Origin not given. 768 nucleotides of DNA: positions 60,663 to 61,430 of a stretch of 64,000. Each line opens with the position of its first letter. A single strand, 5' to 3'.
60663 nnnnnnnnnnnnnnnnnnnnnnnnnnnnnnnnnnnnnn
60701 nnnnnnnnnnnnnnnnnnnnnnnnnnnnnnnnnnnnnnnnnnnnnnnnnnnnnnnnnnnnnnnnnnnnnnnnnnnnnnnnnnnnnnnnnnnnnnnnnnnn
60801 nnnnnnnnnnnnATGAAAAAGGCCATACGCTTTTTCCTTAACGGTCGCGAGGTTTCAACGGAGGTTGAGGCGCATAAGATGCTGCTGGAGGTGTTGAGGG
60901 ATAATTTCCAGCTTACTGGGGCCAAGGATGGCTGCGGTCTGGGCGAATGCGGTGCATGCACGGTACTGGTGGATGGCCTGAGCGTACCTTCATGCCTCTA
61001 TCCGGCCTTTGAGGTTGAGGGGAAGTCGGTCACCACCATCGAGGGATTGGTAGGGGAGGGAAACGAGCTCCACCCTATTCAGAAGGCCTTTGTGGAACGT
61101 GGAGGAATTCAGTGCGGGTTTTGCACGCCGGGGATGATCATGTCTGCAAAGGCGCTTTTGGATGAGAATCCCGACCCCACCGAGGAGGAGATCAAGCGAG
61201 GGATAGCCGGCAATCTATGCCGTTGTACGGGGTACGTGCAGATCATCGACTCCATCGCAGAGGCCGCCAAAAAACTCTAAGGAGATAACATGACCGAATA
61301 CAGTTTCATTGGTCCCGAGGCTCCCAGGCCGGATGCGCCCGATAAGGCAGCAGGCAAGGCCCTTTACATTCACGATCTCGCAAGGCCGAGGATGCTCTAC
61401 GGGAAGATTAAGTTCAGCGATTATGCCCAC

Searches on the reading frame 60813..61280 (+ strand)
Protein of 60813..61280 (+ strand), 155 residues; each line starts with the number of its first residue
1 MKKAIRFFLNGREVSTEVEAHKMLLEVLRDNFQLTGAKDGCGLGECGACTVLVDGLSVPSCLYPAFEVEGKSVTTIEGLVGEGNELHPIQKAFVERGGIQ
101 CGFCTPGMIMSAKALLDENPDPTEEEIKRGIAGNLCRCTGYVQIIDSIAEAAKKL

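Call 47: search_protein_families(library=pfam, proteins=[window:60813-61280:+], max_evalue=0.00001)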
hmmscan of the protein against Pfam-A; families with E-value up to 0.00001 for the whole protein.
window:60813-61280:+ (155 aa): 2 families
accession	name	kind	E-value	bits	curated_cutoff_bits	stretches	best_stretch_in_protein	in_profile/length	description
PF01799.25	Fer2_2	-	4.2e-34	116.9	30.3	1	75-148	1-74/75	[2Fe-2S] binding domain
PF00111.32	Fer2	-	5.9e-10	39.4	21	1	8-61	2-55/77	2Fe-2S iron-sulfur cluster binding domain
